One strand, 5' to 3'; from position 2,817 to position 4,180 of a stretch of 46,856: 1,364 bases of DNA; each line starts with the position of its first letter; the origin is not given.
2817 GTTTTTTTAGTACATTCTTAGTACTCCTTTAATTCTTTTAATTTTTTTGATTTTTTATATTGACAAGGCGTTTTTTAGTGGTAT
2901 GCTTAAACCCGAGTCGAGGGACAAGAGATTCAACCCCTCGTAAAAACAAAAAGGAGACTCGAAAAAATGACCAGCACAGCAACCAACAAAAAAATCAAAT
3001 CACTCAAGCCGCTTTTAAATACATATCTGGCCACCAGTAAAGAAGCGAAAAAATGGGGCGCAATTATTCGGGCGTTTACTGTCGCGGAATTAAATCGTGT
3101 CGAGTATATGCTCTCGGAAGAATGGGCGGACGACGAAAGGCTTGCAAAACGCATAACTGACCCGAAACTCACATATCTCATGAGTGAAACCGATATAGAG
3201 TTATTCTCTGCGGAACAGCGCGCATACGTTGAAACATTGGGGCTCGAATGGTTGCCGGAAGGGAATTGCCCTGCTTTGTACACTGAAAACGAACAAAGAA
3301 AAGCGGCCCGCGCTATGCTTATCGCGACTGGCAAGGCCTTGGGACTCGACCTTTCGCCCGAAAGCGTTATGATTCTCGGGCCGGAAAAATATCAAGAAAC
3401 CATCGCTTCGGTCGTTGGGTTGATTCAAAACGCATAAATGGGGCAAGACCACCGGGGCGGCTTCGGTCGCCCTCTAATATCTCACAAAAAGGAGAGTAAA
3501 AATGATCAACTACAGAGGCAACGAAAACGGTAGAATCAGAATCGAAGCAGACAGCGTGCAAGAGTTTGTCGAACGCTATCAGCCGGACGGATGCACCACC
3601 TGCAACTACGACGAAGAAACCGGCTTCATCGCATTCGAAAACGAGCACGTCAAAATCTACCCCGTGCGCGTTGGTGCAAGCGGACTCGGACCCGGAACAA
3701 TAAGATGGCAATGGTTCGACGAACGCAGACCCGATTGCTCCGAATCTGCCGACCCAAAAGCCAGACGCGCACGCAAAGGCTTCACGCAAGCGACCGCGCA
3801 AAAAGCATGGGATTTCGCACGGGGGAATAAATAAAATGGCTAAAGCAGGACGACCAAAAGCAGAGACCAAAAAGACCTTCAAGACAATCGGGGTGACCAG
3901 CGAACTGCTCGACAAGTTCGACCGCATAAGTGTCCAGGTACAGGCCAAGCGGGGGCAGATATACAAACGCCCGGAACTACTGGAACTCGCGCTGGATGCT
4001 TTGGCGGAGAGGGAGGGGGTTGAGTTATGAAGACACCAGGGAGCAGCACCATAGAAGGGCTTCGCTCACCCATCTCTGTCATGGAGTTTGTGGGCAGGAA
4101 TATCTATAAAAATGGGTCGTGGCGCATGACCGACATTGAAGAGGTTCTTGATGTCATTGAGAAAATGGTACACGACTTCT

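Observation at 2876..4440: Four-gene, AT-richer accessory cassette next to attP with its own promoter: candidate lysogen-expressed system of unknown type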

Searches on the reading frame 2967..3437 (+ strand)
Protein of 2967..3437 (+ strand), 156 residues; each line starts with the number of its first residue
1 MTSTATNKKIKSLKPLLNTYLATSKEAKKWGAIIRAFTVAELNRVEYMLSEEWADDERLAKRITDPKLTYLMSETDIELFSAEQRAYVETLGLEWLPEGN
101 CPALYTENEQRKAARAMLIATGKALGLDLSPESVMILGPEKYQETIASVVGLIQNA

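Call 4: search_protein_families(library=pfam, proteins=[window:2967-3437:+], max_evalue=1)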
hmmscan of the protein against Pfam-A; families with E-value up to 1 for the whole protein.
window:2967-3437:+ (156 aa): 2 families
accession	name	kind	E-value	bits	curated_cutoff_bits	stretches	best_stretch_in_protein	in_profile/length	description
PF00378.25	ECH_1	-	0.019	14.7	27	1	16-91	153-228/251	Enoyl-CoA hydratase/isomerase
PF10020.14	DUF2262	-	0.13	13.2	29.8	1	11-71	39-98/142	Uncharacterized protein conserved in bacteria (DUF2262)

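Call 5: search_protein_families(library=phrogs, proteins=[window:2967-3437:+], max_evalue=1)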
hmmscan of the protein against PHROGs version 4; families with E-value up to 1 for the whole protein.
window:2967-3437:+ (156 aa): 1 family
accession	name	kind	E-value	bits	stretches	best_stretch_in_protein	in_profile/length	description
phrog_11485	-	unknown function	0.1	14.1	1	96-147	68-120/161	-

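Call 6: search_protein_families(library=padloc, proteins=[window:2967-3437:+], max_evalue=1)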
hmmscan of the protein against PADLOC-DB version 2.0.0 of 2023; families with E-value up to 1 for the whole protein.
window:2967-3437:+ (156 aa): 0 families

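Call 11: list_cluster_members(proteins=[window:2967-3437:+, window:3502-3834:+, window:3836-4030:+, window:4027-4440:+])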
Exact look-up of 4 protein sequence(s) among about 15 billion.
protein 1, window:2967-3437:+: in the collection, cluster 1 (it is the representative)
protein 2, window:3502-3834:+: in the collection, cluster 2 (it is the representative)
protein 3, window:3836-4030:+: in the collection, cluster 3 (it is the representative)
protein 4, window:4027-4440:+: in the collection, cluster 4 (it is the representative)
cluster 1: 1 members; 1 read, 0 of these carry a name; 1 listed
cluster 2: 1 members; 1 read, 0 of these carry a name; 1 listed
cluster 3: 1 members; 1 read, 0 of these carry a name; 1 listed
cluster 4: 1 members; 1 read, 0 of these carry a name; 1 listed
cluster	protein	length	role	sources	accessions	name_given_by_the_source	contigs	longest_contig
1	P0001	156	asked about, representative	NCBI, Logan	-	-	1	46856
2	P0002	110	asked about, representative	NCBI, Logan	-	-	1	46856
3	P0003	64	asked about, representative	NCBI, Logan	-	-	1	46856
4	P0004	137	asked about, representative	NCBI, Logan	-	-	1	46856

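Call 16: search_dna_similar(query=window:2967-3437:+, collection=phages, mode=protein, max_evalue=1)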
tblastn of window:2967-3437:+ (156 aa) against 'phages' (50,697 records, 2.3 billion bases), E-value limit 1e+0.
Records with a match: 7; places in all: 7; records where one place covers at least 80% of the query: 2.
Best place of each record, by identity: <60% 7.
By first word of the organism name: Streptomyces 7.
By host as written in the record: Streptomyces xanthochromogenes NRRL B-5410 4; Streptomyces griseofuscus ATCC 23916 2; Streptomyces sanglieri UNT16F27A 1.
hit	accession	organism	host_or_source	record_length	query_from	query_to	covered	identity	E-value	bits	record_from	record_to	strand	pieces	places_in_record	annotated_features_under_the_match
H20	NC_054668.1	Streptomyces phage Daudau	Streptomyces xanthochromogenes NRRL ...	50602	30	154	80%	26.2%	8e-1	35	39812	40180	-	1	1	hypothetical protein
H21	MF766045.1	Streptomyces phage Daudau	Streptomyces xanthochromogenes NRRL ...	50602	30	154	80%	26.2%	8e-1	35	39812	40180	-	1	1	hypothetical protein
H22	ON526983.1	Streptomyces phage VieEnRose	Streptomyces sanglieri UNT16F27A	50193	83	148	42%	41.4%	9e-3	41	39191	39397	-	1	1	56: hypothetical protein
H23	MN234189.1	Streptomyces phage Urza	Streptomyces griseofuscus ATCC 23916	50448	83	148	42%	40.0%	1e-1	37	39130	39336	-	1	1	55: hypothetical protein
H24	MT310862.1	Streptomyces phage Itza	Streptomyces griseofuscus ATCC 23916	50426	83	148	42%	40.0%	1e-1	37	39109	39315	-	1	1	56: hypothetical protein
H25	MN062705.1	Streptomyces phage Celia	Streptomyces xanthochromogenes NRRL ...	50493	83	148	42%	40.0%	1e-1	37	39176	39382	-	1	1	54: hypothetical protein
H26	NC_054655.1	Streptomyces phage Celia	Streptomyces xanthochromogenes NRRL ...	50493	83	148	42%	40.0%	1e-1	37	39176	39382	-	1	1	54: hypothetical protein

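Call 20: find_related_loci(query=window:2967-3437:+, collection=viral_contigs, flank=8000)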
Query window:2967-3437:+ (156 aa) in viral_contigs; peptide patterns used: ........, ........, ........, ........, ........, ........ (x = any residue, [..] = any of these).
31 stretches matched a pattern, but none encodes a relative of the query by tblastn (E <= 1e-3).

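Call 21: find_homologous_proteins(query=window:2967-3437:+, max_evalue=0.01)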
Query window:2967-3437:+ (156 aa): 1 proteins with E <= 0.01 among 55 candidates.
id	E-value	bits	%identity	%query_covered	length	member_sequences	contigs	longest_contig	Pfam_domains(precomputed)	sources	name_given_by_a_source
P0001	1.6e-94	331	100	100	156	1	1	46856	-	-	-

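Call 29: search_protein_families(library=ncbifam, proteins=[window:2967-3437:+], max_evalue=1)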
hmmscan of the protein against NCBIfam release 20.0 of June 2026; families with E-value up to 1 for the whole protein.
window:2967-3437:+ (156 aa): 0 families

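Call 34: search_solved_structures(query=window:2967-3437:+, max_evalue=10)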
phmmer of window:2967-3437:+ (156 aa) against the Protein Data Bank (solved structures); distinct sequences matched with E-value up to 10: 2.
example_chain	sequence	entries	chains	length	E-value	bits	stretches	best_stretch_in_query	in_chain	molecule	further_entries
6kf4_G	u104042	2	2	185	0.42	13.7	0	25-70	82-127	Transcription factor E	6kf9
1exs_A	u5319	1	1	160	1.3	12.2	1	69-121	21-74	BETA-LACTOGLOBULIN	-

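Call 37: find_related_loci(query=window:2967-3437:+, collection=genome_contigs, flank=10000)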
Query window:2967-3437:+ (156 aa) in genome_contigs; peptide patterns used: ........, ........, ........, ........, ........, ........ (x = any residue, [..] = any of these).
204 stretches matched a pattern, but none encodes a relative of the query by tblastn (E <= 1e-3).
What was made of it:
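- Tried and rejected: Scans of IMG/VR and GTDB genomes for g1 found nothing (calls 20, 37).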

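Call 45: search_protein_families(library=pfam, alignment_id=A1, max_evalue=0.01)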
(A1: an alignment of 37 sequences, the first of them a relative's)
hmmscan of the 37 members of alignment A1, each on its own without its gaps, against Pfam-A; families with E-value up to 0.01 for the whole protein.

A. member 1, P0001 (156 aa): 0 families

B. families by the number of members that match (of 37 scanned): 0 families

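Call 46: search_protein_families(library=phrogs, alignment_id=A1, max_evalue=0.01)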
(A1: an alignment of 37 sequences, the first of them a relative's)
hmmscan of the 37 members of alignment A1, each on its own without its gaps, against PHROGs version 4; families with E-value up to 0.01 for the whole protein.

A. member 1, P0001 (156 aa): 0 families

B. families by the number of members that match (of 37 scanned): 2 families
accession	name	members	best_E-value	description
phrog_1969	-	1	0.0045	-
phrog_7737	-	1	0.0072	-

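Call 54: search_solved_structures(query=A1, max_evalue=10)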
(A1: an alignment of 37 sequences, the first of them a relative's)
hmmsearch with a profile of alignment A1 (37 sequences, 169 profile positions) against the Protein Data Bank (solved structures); distinct sequences matched with E-value up to 10: 10.
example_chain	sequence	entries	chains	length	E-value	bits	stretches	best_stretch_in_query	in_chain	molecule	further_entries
3cmu_A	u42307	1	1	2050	0.00012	25.3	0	114-150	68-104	Protein recA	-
3cmt_A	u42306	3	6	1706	0.00096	22.3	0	114-150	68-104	Protein recA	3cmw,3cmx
3cmv_A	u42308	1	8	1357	0.0091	19.1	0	114-150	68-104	Protein recA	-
4icg_C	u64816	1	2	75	0.22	14.6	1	40-98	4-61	Hemolysin expression modulating protein (Involved in environmental regulation of virulence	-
1jw2_A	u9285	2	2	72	0.25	14.5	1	42-98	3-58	HEMOLYSIN EXPRESSION MODULATING PROTEIN Hha | Hemolysin expression-modulating protein Hha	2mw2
9vx9_A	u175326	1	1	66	1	12.5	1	68-104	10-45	Anti-CRISPR protein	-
2ng1_A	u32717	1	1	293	2.1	11.4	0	98-137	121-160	SIGNAL SEQUENCE RECOGNITION PROTEIN FFH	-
1ffh_A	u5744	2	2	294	2.1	11.4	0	98-137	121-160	FFH | SIGNAL RECOGNITION PARTICLE PROTEIN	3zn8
2c03_A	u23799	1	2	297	2.2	11.4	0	98-137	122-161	SIGNAL RECOGNITION PARTICLE PROTEIN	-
1rj9_B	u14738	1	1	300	2.2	11.4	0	98-137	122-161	Signal recognition particle protein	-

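Call 61: predict_structure(alignment_id=A1)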
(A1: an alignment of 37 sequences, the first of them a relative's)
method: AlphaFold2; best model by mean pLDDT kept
length: 156 residues; sequences in the alignment: 37
mean_pLDDT: 96.8   pTM: 0.85
mean pLDDT of the five models: 96.8, 96.6, 96.4, 96.3, 96.2
residues with pLDDT >= 90: 153; 70-90: 1; 50-70: 2; < 50: 0
segments of 3 or more residues with pLDDT < 50: none
pLDDT, mean of each block of 10 residues (from residue 1): 86 98 98 98 98 94 97 98 98 97 98 98 97 98 98 96
secondary structure, 60 per line:
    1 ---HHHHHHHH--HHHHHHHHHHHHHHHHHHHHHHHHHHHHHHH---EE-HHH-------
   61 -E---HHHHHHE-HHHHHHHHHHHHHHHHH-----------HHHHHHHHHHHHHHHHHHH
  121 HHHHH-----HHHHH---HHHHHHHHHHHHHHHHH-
elements in order: H4-11 H14-44 H66-71 H74-90 H102-125 H131-135 H139-155
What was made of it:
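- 2967..3437 (+): g1, 156 aa: member of an unnamed family of uncharacterised proteins from phage-like contigs. All-helical. Motifs ERITDPK..YLM and G.CPAL.AE, with Cys101-Pro102 invariant. AAGGAG lies 10 nt upstream. AlphaFold2 pLDDT 96.8, pTM 0.85 (call 61).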

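Call 63: fold_search(model_id=the predicted structure, library=pdb)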
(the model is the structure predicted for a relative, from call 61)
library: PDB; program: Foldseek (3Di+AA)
matches with E <= 10: 100; with E <= 0.001: 0
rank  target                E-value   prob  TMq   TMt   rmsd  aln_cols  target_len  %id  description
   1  4dk4_A                1.4e+00  0.04  0.17  0.13  17.9       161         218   17  Crystal Structure of Trypanosoma brucei dUTPase with dUpNp, Ca2+ and Na+ (released 2013-08-07)
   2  8zar_C                1.7e+00  0.08  0.22  0.11  17.4       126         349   12  EmrAB-TolC MFS-type tripartite multidrug efflux pump FA (released 2025-04-30)
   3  8tyu_B                2.1e+00  0.10  0.24  0.22  13.3       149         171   11  High-resolution crystal structure of the SPX domain of XPR1 at 1.4 angstroms (released 2024-06-12)
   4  8zar_D                2.2e+00  0.08  0.22  0.11  17.3       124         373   12  EmrAB-TolC MFS-type tripartite multidrug efflux pump FA (released 2025-04-30)
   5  7zg0_A                2.4e+00  0.06  0.23  0.22  18.3       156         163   14  Murine IL-27 in complex with IL-27Ra and a non-competing Nb (released 2022-11-02)
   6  8zal_B                2.7e+00  0.07  0.22  0.12  17.4       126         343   12  EmrAB-TolC MFS-type tripartite multidrug efflux pump EA (released 2025-04-30)
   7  8zar_B                2.7e+00  0.07  0.22  0.11  17.4       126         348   12  EmrAB-TolC MFS-type tripartite multidrug efflux pump FA (released 2025-04-30)
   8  8zal_A                3.2e+00  0.06  0.22  0.12  17.4       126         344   12  EmrAB-TolC MFS-type tripartite multidrug efflux pump EA (released 2025-04-30)
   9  9qwr_A                3.2e+00  0.04  0.23  0.22  20.1       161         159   12  MIC60 helical bundle dimer (released 2026-02-25)
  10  4dl8                  3.2e+00  0.02  0.15  0.11  18.0       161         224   18  Crystal structure of Trypanosoma brucei dUTPase with dUMP, planar [AlF3-OPO3] transition state analogue, Mg2+, and Na+ (released 2013-08-07)
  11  4bne_A                3.4e+00  0.20  0.35  0.20  11.2       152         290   13  Pacsin2 Interacts with Membranes and Actin-Filaments (released 2014-05-14)
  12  1h7c                  3.4e+00  0.07  0.23  0.31  11.7       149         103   13  human tubulin chaperone cofactor a (released 2002-06-13)
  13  9nlz_L                3.6e+00  0.04  0.21  0.25  25.6       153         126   10  Y20S (Sec18-Sec17-Sec9-Sso1-Snc1) EDTA - Class 8 (released 2025-10-01)
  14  6egc                  3.6e+00  0.04  0.18  0.19  16.8       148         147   18  Single-chain version of 2L4HC2_23 (PDB 5J0K) (released 2019-05-29)
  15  9nyg_G                4.1e+00  0.05  0.22  0.21  12.5       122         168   18  LmuABC-DNA (released 2025-12-17)
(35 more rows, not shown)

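Call 65: fold_search(model_id=the predicted structure, library=viral)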
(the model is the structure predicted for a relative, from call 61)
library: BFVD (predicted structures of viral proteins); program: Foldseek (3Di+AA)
matches with E <= 10: 163; with E <= 0.001: 0
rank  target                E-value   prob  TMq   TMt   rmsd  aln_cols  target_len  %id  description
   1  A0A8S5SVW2            9.4e-03  1.00  0.61  0.71   3.0       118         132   16  Uncharacterized protein [Siphoviridae sp. ctqPo10]
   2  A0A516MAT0            2.8e-01  0.16  0.25  0.21  21.1       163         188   14  (no name in the UniProt tables at hand)
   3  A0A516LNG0            4.2e-01  0.33  0.33  0.29  16.7       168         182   14  (no name in the UniProt tables at hand)
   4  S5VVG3                9.7e-01  0.16  0.32  0.28  17.2       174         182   14  Uncharacterized protein [Pseudomonas phage PaBG]
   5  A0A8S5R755            1.0e+00  0.08  0.19  0.22  13.7       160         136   12  Sigma-70, region 4 [virus sp. ct6Ax4]
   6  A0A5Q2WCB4            1.4e+00  0.10  0.23  0.27  18.6       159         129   16  (no name in the UniProt tables at hand)
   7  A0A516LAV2            1.6e+00  0.08  0.21  0.20  13.8       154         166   12  (no name in the UniProt tables at hand)
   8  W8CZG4                1.7e+00  0.14  0.31  0.26  12.5       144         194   10  Uncharacterized protein [Erwinia phage PhiEaH1]
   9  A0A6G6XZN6            1.8e+00  0.09  0.23  0.10  11.9       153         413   14  (no name in the UniProt tables at hand)
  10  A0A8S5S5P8            2.0e+00  0.35  0.35  0.15   8.0       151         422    9  Uncharacterized protein [Myoviridae sp. cthAo37]
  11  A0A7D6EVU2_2          2.0e+00  0.07  0.22  0.05  16.0       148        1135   14  Putative peptidase (Fragment) [Leveillula taurica associated alphamesonivirus 1]
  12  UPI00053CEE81         2.0e+00  0.02  0.17  0.15  22.9       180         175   15  (no name look-up for this kind of identifier)
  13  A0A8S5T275            2.1e+00  0.20  0.38  0.14  14.0       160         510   12  Tail tape measure (Fragment) [Siphoviridae sp. ctnR15]
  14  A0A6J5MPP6            2.3e+00  0.15  0.31  0.05  10.6       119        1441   12  PKD domain containing protein [uncultured Caudovirales phage]
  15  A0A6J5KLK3            2.3e+00  0.09  0.22  0.30  16.1       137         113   10  Uncharacterized protein [uncultured Caudovirales phage]
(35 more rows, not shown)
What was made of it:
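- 2967..3437 (+): One BFVD match to an uncharacterised siphovirus protein, E 9e-3, TM 0.61/0.71 (call 65).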

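Call 69: search_protein_families(library=ncbifam, alignment_id=A1, max_evalue=0.01)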
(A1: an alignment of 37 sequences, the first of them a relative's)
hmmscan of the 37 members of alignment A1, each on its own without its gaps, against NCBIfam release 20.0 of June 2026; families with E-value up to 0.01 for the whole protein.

A. member 1, P0001 (156 aa): 0 families

B. families by the number of members that match (of 37 scanned): 1 family
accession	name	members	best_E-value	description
NF002424.0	PRK01558.1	1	0.0093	V-type ATP synthase subunit E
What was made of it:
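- Tried and rejected: The same libraries, apart from PADLOC, run on 37 g1-family members gave nothing (calls 45, 46, 69).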

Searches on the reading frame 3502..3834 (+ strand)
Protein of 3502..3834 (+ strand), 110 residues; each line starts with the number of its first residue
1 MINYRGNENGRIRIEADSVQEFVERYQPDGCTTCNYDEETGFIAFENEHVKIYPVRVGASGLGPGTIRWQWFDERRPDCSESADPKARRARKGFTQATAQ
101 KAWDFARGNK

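Call 4: search_protein_families(library=pfam, proteins=[window:3502-3834:+], max_evalue=1)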
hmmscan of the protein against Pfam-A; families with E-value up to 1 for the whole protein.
window:3502-3834:+ (110 aa): 2 families
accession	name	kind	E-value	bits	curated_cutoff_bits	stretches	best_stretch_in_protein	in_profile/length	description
PF21813.2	DUF6882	-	0.0082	16.4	23.9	1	20-92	15-88/142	Family of unknown function (DUF6882)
PF06004.18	DUF903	-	0.15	12.5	27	1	35-48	19-32/49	Bacterial protein of unknown function (DUF903)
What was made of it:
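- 3502..3834 (+): g2, 110 aa: orphan, very hydrophilic (GRAVY -0.96), with a CxxC at residues 31-34 and a basic C-terminal tail. AAGGAG lies 7 nt upstream. The best Pfam hit, DUF6882, is below threshold at E 0.008 and 16.4 bits against a 23.9-bit cut-off (call 4).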

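Call 5: search_protein_families(library=phrogs, proteins=[window:3502-3834:+], max_evalue=1)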
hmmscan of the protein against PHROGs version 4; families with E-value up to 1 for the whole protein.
window:3502-3834:+ (110 aa): 1 family
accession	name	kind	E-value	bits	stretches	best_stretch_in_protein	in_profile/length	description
phrog_8189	-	unknown function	0.19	11.8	1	24-69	257-301/421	-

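Call 6: search_protein_families(library=padloc, proteins=[window:3502-3834:+], max_evalue=1)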
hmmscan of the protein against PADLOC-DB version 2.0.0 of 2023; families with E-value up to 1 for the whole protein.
window:3502-3834:+ (110 aa): 0 families

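Call 18: search_dna_similar(query=window:3502-3834:+, collection=phages, mode=protein, max_evalue=1)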
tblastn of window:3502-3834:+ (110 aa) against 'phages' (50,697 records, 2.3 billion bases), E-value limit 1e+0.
Records with a match: 5; places in all: 5; records where one place covers at least 80% of the query: 0.
Best place of each record, by identity: <60% 5.
By first word of the organism name: Pseudomonas 5.
By host as written in the record: Pseudomonas putida KT2440 and Paw85 5.
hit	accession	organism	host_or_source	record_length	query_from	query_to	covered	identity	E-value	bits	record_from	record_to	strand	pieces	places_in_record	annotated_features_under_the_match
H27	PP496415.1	Pseudomonas phage vB_PpuM-NoPa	Pseudomonas putida KT2440 and Paw85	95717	4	85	75%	33.7%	1e-1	36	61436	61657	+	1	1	hypothetical protein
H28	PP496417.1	Pseudomonas phage vB_PpuM-Roomu-2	Pseudomonas putida KT2440 and Paw85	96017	4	85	75%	33.7%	1e-1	36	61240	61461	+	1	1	hypothetical protein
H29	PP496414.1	Pseudomonas phage vB_PpuM-KoPa-4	Pseudomonas putida KT2440 and Paw85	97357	4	85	75%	32.6%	5e-1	35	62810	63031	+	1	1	hypothetical protein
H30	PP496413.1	Pseudomonas phage vB_PpuM-Amme-3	Pseudomonas putida KT2440 and Paw85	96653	4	70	61%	33.8%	2e-1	36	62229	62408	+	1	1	hypothetical protein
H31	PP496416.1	Pseudomonas phage vB_PpuM-Kassivere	Pseudomonas putida KT2440 and Paw85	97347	4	70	61%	33.8%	2e-1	36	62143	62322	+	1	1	hypothetical protein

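Call 22: find_homologous_proteins(query=window:3502-3834:+, max_evalue=0.01)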
Query window:3502-3834:+ (110 aa): 1 proteins with E <= 0.01 among 3 candidates.
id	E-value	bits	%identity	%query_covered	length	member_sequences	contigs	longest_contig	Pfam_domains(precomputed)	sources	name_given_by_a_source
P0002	2.5e-71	255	100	100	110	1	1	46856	-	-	-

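Call 29: search_protein_families(library=ncbifam, proteins=[window:3502-3834:+], max_evalue=1)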
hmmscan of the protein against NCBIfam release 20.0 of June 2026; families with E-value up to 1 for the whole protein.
window:3502-3834:+ (110 aa): 0 families

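Call 35: search_solved_structures(query=window:3502-3834:+, max_evalue=10)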
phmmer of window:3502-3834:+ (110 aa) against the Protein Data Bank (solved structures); distinct sequences matched with E-value up to 10: 0.

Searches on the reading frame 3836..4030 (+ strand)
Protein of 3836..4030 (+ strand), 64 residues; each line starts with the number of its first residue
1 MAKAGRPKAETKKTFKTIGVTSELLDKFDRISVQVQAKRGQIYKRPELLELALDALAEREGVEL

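Call 4: search_protein_families(library=pfam, proteins=[window:3836-4030:+], max_evalue=1)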
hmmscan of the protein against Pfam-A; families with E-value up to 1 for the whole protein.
window:3836-4030:+ (64 aa): 1 family
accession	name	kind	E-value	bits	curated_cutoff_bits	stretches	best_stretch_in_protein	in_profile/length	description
PF22508.2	InlJ_IG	-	0.094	13.3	26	1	7-44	6-43/81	Internalin J, Immunoglobulin-like domain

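Call 5: search_protein_families(library=phrogs, proteins=[window:3836-4030:+], max_evalue=1)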
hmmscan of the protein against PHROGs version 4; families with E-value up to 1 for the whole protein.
window:3836-4030:+ (64 aa): 1 family
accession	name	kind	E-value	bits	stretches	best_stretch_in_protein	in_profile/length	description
phrog_876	-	transcription regulation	0.085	13.4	1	3-42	57-96/239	transcriptional repressor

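Call 6: search_protein_families(library=padloc, proteins=[window:3836-4030:+], max_evalue=1)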
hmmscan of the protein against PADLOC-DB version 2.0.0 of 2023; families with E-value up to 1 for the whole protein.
window:3836-4030:+ (64 aa): 0 families

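Call 13: search_solved_structures(query=window:3836-4030:+, max_evalue=10)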
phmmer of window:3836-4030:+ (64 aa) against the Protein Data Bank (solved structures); distinct sequences matched with E-value up to 10: 4.
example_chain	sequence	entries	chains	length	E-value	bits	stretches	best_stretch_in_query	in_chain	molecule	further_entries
9egn_A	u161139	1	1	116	0.085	16.4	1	16-46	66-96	Caveolae-associated protein 1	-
9eg6_A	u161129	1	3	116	0.09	16.4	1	13-46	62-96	Caveolae-associated protein 1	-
4qkv_A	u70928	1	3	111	0.16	15.6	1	16-46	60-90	Polymerase I and transcript release factor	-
9eiu_A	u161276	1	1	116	0.25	15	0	20-46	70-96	Caveolae-associated protein 1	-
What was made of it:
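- On Type II toxin-antitoxin system: There is no HMM or PDB hit (calls 4, 13).
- The ribbon-helix-helix call is not significant by any HMM (calls 4, 13).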

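Call 29: search_protein_families(library=ncbifam, proteins=[window:3836-4030:+], max_evalue=1)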
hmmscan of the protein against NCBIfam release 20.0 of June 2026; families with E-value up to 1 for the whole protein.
window:3836-4030:+ (64 aa): 0 families
